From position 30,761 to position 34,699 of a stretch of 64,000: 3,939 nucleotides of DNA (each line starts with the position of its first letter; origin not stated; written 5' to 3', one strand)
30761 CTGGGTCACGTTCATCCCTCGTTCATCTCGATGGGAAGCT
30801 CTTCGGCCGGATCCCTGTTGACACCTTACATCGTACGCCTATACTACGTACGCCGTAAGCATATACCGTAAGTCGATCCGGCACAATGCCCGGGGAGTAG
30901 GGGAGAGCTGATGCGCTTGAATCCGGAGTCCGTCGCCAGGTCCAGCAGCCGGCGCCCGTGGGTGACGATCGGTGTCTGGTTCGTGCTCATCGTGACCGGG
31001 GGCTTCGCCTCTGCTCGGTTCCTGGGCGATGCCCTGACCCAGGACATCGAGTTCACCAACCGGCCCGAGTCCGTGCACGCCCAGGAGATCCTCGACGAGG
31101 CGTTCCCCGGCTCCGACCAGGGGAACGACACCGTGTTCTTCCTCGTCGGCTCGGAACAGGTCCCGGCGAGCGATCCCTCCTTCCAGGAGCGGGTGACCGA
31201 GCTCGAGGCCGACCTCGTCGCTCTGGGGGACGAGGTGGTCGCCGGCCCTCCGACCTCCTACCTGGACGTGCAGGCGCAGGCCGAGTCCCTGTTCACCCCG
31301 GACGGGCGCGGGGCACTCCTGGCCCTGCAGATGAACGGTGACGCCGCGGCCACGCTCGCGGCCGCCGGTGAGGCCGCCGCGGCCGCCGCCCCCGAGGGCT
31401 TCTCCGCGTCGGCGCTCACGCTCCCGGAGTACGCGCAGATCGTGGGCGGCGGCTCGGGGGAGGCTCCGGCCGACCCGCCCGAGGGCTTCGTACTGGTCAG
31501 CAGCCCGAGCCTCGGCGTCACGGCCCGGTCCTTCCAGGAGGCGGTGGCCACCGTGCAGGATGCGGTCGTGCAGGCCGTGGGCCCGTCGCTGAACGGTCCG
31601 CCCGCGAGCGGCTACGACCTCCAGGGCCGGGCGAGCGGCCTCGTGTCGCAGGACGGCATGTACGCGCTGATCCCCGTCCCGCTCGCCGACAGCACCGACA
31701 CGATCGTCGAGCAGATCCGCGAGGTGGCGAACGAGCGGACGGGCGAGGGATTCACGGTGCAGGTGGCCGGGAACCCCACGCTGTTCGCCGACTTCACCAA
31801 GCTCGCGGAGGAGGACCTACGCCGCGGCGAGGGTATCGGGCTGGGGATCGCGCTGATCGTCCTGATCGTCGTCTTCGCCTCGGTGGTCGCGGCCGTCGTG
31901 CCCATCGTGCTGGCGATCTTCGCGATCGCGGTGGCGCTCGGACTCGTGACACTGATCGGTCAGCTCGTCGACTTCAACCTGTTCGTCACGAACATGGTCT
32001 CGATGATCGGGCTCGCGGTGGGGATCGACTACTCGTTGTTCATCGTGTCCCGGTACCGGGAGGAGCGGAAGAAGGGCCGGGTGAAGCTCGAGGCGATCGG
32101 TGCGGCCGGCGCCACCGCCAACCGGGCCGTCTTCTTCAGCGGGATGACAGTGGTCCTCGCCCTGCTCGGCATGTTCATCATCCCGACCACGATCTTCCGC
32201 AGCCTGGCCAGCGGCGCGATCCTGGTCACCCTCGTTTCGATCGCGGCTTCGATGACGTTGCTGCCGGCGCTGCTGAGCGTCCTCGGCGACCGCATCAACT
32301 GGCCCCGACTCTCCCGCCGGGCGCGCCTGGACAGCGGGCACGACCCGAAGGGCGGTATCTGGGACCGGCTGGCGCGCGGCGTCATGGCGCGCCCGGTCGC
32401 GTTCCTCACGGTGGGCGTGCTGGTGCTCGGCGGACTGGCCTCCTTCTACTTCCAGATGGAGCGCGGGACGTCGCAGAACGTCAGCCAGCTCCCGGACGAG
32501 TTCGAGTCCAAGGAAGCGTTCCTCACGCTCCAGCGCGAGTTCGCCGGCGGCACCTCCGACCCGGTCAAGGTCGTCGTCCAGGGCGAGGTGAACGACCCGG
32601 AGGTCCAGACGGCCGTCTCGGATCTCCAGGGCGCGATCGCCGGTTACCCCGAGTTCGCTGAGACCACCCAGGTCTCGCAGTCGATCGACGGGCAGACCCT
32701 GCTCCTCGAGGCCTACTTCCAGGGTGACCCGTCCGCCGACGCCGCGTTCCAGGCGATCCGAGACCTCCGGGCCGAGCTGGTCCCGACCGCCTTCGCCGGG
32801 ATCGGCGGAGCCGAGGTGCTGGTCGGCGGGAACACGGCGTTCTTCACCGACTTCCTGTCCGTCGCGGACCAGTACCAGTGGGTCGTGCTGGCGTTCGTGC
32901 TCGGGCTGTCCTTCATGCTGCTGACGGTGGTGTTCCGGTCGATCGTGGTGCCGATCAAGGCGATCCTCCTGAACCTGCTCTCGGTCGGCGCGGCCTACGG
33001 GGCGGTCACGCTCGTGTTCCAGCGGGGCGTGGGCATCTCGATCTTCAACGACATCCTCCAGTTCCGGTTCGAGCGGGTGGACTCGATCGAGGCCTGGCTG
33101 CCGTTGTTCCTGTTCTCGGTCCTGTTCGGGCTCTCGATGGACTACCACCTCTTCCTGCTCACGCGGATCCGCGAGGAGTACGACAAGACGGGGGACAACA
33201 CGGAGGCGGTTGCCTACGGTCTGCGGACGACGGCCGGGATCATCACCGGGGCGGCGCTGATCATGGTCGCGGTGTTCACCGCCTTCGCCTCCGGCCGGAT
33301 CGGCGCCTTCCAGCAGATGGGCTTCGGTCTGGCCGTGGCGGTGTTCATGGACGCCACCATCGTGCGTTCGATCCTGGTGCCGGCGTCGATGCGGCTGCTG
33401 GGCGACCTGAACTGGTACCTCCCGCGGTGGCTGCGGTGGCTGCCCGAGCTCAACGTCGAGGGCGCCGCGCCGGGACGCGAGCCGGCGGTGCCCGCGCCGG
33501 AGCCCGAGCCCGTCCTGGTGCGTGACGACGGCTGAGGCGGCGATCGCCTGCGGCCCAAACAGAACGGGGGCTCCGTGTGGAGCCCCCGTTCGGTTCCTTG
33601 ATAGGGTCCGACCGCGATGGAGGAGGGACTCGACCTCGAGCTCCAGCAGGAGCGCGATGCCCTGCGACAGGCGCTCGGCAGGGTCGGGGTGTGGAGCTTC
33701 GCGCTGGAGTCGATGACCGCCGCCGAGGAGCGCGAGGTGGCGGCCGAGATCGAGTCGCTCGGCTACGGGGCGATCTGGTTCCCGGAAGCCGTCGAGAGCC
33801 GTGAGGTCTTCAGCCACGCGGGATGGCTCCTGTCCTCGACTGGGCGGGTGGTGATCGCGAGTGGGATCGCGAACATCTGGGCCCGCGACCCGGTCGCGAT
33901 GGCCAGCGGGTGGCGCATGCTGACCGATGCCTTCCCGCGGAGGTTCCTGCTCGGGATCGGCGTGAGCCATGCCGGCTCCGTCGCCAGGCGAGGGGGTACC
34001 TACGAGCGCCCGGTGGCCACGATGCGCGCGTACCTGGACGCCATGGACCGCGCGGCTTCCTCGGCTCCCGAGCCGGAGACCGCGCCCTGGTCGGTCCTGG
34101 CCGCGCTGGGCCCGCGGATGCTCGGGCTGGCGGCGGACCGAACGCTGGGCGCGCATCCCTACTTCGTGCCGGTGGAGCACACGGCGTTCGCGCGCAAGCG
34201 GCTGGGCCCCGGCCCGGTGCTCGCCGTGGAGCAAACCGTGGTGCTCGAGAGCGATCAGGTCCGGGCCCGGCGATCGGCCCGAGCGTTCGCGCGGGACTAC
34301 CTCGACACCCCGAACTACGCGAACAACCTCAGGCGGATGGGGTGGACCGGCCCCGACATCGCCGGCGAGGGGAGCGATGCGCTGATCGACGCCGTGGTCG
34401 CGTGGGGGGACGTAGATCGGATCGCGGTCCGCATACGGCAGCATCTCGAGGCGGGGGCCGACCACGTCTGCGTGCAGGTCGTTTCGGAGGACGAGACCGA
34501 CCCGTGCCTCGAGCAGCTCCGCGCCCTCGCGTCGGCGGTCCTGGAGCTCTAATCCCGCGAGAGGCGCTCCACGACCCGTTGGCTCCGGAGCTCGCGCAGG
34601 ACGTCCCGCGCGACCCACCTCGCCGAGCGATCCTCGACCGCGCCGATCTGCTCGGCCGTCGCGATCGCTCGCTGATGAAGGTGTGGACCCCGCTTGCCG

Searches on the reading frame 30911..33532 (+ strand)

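Call 36: search_protein_families(library=pfam, proteins=[window:30911-33532:+], max_evalue=0.001)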
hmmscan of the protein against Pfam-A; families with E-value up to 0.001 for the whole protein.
window:30911-33532:+ (874 aa): 2 families
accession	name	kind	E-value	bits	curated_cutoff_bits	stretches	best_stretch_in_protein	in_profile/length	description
PF03176.21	MMPL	-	5.3e-90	302.2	20.5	2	211-497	53-332/333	MMPL family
PF00873.25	ACR_tran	-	2.6e-05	22.6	28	1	312-458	340-489/1021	AcrB/AcrD/AcrF family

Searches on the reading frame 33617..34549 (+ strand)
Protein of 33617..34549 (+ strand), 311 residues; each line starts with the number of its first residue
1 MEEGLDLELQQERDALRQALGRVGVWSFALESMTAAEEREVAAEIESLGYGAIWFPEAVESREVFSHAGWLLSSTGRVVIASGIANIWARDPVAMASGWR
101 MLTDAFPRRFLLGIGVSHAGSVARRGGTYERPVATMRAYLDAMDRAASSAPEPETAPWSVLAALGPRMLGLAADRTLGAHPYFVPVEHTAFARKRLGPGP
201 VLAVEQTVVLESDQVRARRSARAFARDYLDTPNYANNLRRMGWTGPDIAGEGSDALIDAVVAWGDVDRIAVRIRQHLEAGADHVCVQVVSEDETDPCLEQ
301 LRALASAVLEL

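Call 13: search_protein_families(library=pfam, proteins=[window:33617-34549:+], max_evalue=0.001)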
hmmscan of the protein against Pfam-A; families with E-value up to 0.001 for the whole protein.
window:33617-34549:+ (311 aa): 1 family
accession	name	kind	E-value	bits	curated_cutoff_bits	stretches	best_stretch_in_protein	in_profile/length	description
PF00296.26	Bac_luciferase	-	1.3e-21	77.8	27.9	1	33-283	20-314/314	Luciferase-like monooxygenase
